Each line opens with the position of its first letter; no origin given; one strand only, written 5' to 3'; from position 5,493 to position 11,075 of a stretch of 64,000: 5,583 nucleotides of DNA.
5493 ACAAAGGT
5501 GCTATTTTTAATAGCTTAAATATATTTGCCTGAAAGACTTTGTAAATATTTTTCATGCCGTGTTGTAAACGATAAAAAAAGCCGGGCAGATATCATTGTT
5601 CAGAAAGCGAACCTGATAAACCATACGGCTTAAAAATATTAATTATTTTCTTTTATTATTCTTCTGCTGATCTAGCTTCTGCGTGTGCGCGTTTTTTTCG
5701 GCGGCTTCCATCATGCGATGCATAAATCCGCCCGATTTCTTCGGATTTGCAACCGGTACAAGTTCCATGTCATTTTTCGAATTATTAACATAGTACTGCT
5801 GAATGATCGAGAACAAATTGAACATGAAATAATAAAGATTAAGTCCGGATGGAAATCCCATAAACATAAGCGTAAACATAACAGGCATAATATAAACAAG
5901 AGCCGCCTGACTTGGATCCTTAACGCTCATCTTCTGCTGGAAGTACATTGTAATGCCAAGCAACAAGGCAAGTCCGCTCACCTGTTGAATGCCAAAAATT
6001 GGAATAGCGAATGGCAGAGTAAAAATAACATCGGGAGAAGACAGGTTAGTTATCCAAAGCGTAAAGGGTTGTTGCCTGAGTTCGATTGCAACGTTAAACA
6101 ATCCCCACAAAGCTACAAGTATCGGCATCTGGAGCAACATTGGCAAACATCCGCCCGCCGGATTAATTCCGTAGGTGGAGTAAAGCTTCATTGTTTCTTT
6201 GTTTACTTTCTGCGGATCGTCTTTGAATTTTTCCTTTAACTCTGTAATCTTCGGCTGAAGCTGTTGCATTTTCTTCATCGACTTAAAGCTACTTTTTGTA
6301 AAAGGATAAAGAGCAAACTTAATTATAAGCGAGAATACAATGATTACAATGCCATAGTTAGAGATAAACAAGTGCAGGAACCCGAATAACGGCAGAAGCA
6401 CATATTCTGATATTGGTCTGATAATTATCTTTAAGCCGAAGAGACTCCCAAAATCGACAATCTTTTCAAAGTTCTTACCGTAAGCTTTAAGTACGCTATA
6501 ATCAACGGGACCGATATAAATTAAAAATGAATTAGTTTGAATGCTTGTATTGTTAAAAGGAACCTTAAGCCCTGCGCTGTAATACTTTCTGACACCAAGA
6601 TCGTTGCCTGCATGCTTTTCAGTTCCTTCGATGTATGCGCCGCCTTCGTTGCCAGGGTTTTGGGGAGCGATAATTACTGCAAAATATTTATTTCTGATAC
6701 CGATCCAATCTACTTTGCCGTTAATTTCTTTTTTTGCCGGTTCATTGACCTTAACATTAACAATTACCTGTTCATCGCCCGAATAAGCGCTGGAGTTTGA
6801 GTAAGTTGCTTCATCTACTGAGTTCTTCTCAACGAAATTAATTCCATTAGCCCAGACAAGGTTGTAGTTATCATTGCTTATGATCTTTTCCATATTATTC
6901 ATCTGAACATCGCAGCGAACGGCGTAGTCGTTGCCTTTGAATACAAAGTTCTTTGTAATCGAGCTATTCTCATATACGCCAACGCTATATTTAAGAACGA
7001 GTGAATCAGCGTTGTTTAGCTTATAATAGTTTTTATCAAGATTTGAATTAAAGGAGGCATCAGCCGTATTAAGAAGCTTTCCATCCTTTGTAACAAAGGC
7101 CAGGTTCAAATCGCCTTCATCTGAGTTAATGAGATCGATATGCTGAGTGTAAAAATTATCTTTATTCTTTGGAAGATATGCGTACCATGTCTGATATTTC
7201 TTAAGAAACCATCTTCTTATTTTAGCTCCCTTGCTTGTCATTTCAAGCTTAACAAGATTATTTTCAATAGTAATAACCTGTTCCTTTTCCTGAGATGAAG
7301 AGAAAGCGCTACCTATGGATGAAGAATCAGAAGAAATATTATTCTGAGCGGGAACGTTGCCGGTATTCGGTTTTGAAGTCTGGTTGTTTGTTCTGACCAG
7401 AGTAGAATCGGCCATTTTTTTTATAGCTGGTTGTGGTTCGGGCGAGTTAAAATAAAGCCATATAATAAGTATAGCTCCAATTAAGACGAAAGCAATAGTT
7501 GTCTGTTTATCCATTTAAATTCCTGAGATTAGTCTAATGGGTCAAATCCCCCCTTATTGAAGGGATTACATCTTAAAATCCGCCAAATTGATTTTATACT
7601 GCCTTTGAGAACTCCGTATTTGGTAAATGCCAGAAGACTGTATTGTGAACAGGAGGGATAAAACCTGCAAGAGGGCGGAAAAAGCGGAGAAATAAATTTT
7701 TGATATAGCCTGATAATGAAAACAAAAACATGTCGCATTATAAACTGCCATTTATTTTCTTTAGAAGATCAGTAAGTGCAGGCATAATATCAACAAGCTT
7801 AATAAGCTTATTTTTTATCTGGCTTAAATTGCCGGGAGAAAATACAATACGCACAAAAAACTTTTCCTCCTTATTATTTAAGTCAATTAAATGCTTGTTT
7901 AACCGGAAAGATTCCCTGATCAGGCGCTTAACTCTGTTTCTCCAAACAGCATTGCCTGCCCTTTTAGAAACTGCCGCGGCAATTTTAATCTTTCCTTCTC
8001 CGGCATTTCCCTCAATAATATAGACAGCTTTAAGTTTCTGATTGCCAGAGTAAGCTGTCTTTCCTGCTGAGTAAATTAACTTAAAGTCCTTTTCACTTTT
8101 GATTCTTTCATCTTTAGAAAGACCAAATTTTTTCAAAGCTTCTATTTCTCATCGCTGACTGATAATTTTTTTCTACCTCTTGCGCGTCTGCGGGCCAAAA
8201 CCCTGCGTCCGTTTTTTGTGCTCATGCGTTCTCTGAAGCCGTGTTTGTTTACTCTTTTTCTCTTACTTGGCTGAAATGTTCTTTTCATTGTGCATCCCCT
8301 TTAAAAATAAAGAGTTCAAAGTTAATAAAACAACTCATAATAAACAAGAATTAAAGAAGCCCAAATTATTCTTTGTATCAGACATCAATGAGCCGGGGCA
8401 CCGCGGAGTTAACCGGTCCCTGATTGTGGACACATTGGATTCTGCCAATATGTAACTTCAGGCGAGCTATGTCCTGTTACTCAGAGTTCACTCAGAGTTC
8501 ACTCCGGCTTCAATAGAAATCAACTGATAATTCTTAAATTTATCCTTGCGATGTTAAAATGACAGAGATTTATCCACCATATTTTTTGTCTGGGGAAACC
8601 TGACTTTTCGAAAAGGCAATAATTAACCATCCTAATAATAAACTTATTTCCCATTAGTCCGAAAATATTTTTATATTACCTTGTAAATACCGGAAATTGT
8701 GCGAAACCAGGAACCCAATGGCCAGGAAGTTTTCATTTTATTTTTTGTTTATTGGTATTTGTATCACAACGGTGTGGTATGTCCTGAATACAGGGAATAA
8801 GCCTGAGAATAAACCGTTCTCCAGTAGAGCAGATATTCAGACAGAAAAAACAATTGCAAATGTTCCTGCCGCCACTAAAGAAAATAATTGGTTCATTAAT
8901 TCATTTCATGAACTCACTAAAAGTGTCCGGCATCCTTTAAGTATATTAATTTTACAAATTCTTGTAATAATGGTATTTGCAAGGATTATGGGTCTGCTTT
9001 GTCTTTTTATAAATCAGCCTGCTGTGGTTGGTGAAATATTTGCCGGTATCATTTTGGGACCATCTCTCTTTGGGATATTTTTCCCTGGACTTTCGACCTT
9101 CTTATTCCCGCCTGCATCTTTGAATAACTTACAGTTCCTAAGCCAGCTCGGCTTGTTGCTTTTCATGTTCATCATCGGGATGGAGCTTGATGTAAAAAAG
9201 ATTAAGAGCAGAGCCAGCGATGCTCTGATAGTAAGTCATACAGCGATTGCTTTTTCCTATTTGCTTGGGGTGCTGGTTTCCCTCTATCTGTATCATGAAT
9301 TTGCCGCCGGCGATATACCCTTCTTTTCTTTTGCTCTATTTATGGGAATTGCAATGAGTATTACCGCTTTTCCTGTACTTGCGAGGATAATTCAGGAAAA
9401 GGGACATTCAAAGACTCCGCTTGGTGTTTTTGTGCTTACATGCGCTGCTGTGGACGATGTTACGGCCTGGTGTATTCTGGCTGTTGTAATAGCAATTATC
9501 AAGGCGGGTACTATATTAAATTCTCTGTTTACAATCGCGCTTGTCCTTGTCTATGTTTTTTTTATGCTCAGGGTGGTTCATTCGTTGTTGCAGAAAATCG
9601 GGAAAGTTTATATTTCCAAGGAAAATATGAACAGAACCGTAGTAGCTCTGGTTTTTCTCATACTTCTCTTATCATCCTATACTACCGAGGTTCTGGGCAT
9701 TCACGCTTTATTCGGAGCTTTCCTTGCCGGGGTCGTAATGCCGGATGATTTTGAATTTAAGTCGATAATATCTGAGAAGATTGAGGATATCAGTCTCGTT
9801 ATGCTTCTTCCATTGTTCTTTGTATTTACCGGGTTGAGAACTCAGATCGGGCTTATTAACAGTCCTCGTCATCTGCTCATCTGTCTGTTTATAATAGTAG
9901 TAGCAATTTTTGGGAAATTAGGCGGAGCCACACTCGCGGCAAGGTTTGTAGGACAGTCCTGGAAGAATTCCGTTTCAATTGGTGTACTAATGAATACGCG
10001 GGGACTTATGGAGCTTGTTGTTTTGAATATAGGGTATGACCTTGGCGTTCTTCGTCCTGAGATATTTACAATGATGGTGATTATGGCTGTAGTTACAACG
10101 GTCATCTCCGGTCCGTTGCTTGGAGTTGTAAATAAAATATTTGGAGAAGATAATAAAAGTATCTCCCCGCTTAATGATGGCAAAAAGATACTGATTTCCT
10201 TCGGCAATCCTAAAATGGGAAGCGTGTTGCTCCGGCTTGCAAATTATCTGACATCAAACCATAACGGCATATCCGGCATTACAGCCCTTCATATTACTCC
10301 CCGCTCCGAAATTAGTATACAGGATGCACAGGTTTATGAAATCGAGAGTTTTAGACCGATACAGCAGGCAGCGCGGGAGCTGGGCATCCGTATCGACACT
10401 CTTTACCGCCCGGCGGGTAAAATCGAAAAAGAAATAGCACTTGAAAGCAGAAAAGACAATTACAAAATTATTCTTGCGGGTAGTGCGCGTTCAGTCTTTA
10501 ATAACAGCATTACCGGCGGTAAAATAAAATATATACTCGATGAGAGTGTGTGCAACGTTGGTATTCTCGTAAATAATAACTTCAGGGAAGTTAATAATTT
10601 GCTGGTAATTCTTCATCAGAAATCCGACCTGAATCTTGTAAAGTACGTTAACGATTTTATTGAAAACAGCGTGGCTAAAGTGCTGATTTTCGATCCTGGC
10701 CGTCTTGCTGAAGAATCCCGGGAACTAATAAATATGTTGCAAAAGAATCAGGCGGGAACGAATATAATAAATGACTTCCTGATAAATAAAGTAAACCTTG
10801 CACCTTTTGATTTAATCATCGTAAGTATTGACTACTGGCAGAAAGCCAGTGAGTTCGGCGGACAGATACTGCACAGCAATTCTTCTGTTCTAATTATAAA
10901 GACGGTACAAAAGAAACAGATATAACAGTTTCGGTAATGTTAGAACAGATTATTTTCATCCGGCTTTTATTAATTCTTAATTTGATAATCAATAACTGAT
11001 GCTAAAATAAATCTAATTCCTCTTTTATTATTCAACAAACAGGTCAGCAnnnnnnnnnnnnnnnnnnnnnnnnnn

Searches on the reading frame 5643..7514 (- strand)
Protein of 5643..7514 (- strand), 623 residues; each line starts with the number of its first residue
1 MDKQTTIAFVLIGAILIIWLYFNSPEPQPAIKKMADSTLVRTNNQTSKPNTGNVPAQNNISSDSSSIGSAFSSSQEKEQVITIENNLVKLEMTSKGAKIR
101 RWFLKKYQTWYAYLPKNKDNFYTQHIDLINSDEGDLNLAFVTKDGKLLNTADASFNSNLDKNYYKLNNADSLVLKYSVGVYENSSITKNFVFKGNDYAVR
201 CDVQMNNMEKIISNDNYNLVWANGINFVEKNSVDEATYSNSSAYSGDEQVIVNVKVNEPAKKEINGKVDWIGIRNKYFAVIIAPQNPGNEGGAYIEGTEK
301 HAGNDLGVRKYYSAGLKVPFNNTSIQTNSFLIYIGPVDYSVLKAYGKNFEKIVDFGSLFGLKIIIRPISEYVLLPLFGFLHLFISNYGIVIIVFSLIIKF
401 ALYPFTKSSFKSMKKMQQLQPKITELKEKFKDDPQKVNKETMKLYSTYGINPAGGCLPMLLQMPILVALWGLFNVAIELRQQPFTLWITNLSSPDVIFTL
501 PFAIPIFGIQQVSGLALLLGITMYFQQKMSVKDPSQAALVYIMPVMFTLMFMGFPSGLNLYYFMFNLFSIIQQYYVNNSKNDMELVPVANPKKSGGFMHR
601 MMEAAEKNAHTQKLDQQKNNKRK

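Call 52: search_protein_families(library=pfam, proteins=[window:5643-7514:-], max_evalue=0.0001)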
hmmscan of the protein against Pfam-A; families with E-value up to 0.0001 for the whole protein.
window:5643-7514:- (623 aa): 2 families
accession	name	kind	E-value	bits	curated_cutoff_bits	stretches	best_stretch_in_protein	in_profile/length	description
PF02096.25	60KD_IMP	-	5e-58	196.1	35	1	387-578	1-163/163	60Kd inner membrane protein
PF14849.12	YidC_periplas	-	3.9e-24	86.5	24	1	81-368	2-280/283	YidC periplasmic domain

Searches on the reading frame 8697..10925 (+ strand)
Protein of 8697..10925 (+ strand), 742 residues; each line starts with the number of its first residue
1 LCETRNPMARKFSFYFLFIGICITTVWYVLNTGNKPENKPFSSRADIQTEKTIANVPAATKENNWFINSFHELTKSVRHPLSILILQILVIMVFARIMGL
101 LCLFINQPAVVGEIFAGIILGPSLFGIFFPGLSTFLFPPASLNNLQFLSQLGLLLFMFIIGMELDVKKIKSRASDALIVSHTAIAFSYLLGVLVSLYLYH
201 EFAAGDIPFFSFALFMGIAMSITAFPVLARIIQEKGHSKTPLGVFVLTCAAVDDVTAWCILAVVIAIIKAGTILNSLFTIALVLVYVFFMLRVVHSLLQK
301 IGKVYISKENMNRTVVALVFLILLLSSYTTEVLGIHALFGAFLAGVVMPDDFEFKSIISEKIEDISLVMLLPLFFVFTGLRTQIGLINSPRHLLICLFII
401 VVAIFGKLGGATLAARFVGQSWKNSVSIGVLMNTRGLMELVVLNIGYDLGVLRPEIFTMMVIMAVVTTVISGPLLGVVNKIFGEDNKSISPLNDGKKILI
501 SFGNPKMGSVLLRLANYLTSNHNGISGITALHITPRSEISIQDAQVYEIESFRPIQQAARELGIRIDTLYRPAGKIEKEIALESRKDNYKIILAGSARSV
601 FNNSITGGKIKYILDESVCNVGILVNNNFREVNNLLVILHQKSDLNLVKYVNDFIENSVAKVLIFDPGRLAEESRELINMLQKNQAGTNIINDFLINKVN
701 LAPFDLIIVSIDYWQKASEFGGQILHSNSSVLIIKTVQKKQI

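Call 52: search_protein_families(library=pfam, proteins=[window:8697-10925:+], max_evalue=0.0001)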
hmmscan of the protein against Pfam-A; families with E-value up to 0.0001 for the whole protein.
window:8697-10925:+ (742 aa): 1 family
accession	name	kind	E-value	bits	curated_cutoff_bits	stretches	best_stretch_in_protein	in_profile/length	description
PF00999.27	Na_H_Exchanger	-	7.7e-61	206.5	26.2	1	94-476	3-370/375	Sodium/hydrogen exchanger, transmembrane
